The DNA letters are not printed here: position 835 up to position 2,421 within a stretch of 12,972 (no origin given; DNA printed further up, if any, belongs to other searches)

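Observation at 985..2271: DprE1-like oxidase with no DprE2 reductase partner in the operon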

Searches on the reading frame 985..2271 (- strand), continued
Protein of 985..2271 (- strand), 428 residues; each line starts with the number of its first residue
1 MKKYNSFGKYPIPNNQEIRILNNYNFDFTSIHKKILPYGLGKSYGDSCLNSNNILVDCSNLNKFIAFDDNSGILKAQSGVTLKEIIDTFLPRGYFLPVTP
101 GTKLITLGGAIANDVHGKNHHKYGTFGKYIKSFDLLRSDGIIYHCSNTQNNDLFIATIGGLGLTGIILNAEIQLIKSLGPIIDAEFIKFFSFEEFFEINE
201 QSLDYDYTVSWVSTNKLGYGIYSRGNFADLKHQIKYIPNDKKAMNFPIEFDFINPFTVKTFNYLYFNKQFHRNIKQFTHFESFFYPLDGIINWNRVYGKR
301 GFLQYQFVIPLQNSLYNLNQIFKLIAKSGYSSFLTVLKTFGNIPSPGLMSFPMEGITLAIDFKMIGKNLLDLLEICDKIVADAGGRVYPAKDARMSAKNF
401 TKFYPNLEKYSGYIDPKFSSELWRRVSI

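Call 41: search_protein_families(library=pfam, proteins=[L086:11296-12102:-, L091:3615-5237:-, L086:3041-4300:+, L086:2037-3044:+, L007:7344-9566:+, L007:9570-10493:+, L010:3508-4749:+, L015:11812-13254:+, L071:11724-12833:+, L087:1531-2970:+], max_evalue=0.001)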
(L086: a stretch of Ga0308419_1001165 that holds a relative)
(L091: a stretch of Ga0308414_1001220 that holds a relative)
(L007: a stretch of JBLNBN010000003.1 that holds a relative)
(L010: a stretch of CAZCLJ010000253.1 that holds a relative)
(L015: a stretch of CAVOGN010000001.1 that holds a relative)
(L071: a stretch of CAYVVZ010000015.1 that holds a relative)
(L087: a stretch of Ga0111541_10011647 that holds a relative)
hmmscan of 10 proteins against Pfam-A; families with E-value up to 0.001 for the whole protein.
L086:11296-12102:- (268 aa): 3 families
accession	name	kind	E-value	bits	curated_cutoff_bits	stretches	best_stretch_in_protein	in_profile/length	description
PF12849.12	PBP_like_2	-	5e-37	128.5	27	1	20-254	8-267/267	PBP superfamily domain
PF13531.11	SBP_bac_11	-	9.4e-09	35.8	25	1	24-264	1-226/227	Bacterial extracellular solute-binding protein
PF12727.12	PBP_like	-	3.3e-08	33.4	27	1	43-197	4-150/193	PBP superfamily domain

L091:3615-5237:- (540 aa): 1 family
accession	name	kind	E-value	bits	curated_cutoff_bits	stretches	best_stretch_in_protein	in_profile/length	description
PF04389.22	Peptidase_M28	-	5.9e-33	114.7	21.3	1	286-509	1-191/193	Peptidase family M28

L086:3041-4300:+ (419 aa): 1 family
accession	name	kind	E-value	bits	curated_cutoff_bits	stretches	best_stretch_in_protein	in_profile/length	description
PF01566.24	Nramp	-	1.2e-12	48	29.8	1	35-379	5-344/357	Natural resistance-associated macrophage protein-like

L086:2037-3044:+ (335 aa): 1 family
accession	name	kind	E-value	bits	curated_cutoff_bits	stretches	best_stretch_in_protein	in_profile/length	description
PF11013.13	DUF2851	-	2e-20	73.6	25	1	25-105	18-99/375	Protein of unknown function (DUF2851)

L007:7344-9566:+ (740 aa): 4 families
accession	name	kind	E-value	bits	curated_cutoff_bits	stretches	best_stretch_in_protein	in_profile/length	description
PF07698.17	7TM-7TMR_HD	-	1.6e-23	84.1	29.4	1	313-500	4-190/190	7TM receptor with intracellular HD hydrolase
PF01966.28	HD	-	2.5e-16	60.4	22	1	525-669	1-115/116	HD domain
PF07697.16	7TMR-HDED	-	2.2e-13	51.2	27.6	1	72-299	8-223/224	7TM-HD extracellular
PF08668.18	HDOD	-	5.9e-05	23.1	22.9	1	522-619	92-194/196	HDOD domain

L007:9570-10493:+ (307 aa): 3 families
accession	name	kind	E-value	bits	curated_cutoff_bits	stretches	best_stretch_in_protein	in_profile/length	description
PF00589.27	Phage_integrase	-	3.8e-49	167.2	27.1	1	122-292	3-169/172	Phage integrase family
PF02899.23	Phage_int_SAM_1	-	1.7e-17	63.9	22.3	1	17-98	2-82/83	Phage integrase, N-terminal SAM-like domain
PF13495.12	Phage_int_SAM_4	-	0.0008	20.2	27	0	19-94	5-77/85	Phage integrase, N-terminal SAM-like domain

L010:3508-4749:+ (413 aa): 0 families

L015:11812-13254:+ (480 aa): 1 family
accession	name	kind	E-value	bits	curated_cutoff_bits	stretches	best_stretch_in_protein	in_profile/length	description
PF00202.27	Aminotran_3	-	7.4e-83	278.9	30.5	1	51-466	11-403/403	Aminotransferase class-III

L071:11724-12833:+ (369 aa): 3 families
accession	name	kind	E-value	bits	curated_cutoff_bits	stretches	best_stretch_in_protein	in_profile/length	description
PF13692.12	Glyco_trans_1_4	-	2.2e-15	57.6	27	1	182-325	2-141/142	Glycosyl transferases group 1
PF00534.26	Glycos_transf_1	-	1.2e-13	51.4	26.4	1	176-331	10-162/172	Glycosyl transferases group 1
PF13524.12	Glyco_trans_1_2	-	9e-08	32.6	25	1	195-353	1-140/144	Glycosyl transferase-like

L087:1531-2970:+ (479 aa): 2 families
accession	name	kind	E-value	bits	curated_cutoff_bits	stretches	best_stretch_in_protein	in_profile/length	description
PF02397.22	Bac_transf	-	9.7e-61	204.9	27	1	285-472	1-178/179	Bacterial sugar transferase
PF13727.12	CoA_binding_3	-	0.00036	21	25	1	97-147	12-63/175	CoA-binding domain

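Call 42: find_homologous_proteins(query=P0135)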
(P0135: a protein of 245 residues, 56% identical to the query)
Query P0135 (245 aa): 8000 proteins with E <= 0.001 among 8000 candidates; the best 120 are listed.
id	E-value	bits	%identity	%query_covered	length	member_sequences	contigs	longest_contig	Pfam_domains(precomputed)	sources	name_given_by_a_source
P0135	1.4e-155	534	100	100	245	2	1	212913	PF13561.13,PF00106.32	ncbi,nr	ncbi:MAG: SDR family oxidoreductase [Candidatus Kapabacteria bacterium]|nr:SDR family oxidoreductase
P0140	1.3e-138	478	87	100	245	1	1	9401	PF08659.17,PF13561.13,PF00106.32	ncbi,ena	-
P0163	8.0e-129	446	83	100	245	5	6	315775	PF13561.13,PF00106.32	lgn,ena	-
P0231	1.5e-128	445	82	100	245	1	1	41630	PF13561.13,PF00106.32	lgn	-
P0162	2.1e-126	438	81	100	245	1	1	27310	PF13561.13,PF00106.32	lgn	-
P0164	1.1e-100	354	67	100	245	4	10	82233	PF13561.13,PF00106.32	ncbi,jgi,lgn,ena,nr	ncbi:MAG: short-chain dehydrogenase [Ignavibacteria bacterium GWB2_35_12]|nr:MAG: short-chain dehydr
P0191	2.7e-99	350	65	100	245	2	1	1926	PF13561.13,PF00106.32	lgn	-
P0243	8.6e-99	348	64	100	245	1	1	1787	PF13561.13,PF00106.32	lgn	-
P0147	4.1e-98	346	63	100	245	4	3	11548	PF13561.13,PF00106.32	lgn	-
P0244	5.7e-98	345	67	100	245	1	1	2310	PF08659.17,PF13561.13,PF00106.32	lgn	-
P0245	1.3e-97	344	63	100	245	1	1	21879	PF13561.13,PF00106.32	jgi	jgi:decaprenylphospho-beta-D-erythro-pentofuranosid-2-ulose 2-reductase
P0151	1.4e-97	344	62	100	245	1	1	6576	PF08659.17,PF13561.13,PF00106.32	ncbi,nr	ncbi:MAG: hypothetical protein QG635_2 [Bacteroidota bacterium]|nr:hypothetical protein [Bacteroidot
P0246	2.1e-97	343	62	100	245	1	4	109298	PF13561.13,PF00106.32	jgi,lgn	-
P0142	3.4e-97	343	64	100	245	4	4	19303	PF13561.13,PF00106.32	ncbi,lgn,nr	ncbi:MAG: SDR family oxidoreductase [Ignavibacteria bacterium]|nr:SDR family oxidoreductase [Ignavib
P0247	5.0e-97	342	62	100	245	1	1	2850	PF13561.13,PF00106.32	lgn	-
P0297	8.4e-89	315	60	100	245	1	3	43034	PF08659.17,PF13561.13,PF00106.32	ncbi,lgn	ncbi:MAG: SDR family oxidoreductase [Candidatus Kapaibacterium sp.]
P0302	3.4e-88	313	59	100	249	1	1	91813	PF13561.13,PF00106.32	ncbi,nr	ncbi:SDR family oxidoreductase [Candidatus Kapabacteria bacterium]|nr:SDR family oxidoreductase [Can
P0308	3.2e-87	310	58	100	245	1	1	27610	PF08659.17,PF13561.13,PF00106.32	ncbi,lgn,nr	ncbi:MAG: SDR family oxidoreductase [Candidatus Kapabacteria bacterium]|nr:SDR family oxidoreductase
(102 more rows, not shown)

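Call 47: list_cluster_members(proteins=[P0135, P0112, P0302, P0308, P0297, P0058, P0012, P0028, P0140, P0035])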
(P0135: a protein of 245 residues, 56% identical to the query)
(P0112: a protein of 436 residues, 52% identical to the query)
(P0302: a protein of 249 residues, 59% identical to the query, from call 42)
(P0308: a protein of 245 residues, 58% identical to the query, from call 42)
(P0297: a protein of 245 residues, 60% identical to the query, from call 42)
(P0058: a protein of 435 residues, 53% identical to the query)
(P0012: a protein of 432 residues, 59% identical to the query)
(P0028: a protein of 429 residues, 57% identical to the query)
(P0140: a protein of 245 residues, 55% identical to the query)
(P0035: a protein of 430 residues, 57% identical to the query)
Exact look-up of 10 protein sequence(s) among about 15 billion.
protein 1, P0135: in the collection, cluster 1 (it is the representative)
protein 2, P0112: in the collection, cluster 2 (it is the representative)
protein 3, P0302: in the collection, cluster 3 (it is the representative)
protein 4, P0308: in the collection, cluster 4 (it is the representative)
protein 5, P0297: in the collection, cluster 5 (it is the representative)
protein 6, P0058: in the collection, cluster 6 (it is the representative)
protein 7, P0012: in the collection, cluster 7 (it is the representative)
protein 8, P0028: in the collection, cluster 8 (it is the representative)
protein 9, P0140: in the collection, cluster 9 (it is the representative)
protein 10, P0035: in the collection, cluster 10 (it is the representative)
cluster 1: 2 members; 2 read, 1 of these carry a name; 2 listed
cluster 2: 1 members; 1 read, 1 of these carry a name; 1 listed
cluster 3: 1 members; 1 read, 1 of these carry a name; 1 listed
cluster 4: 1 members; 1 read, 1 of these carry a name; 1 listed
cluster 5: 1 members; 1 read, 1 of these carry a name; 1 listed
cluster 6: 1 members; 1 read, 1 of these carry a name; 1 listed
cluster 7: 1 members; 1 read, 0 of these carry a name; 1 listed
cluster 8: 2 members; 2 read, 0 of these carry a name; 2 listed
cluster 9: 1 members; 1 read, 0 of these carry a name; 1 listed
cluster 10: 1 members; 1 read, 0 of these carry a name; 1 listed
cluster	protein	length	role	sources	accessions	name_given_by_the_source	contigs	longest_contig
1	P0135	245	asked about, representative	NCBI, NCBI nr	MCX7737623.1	MAG: SDR family oxidoreductase [Candidatus Kapabacteria bacterium] | SDR family oxidoreductase [Candidatus Kapabacteria bacterium]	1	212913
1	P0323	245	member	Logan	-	-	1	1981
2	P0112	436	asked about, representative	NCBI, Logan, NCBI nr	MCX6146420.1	MAG: FAD-binding oxidoreductase [Candidatus Kapabacteria bacterium] | FAD-binding oxidoreductase [Candidatus Kapabacteria bacterium]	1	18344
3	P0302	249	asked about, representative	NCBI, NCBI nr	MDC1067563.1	SDR family oxidoreductase [Candidatus Kapabacteria bacterium]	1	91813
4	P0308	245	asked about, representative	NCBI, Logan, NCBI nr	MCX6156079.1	MAG: SDR family oxidoreductase [Candidatus Kapabacteria bacterium] | SDR family oxidoreductase [Candidatus Kapabacteria bacterium]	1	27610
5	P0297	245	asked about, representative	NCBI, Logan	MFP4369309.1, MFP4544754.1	MAG: SDR family oxidoreductase [Candidatus Kapaibacterium sp.]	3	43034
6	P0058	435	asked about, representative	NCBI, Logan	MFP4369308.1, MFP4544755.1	MAG: FAD-dependent oxidoreductase [Candidatus Kapaibacterium sp.]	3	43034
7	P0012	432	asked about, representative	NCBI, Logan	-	-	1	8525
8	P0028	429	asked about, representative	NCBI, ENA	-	-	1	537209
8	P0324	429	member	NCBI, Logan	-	-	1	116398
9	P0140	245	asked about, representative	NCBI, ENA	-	-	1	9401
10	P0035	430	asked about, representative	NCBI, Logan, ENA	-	-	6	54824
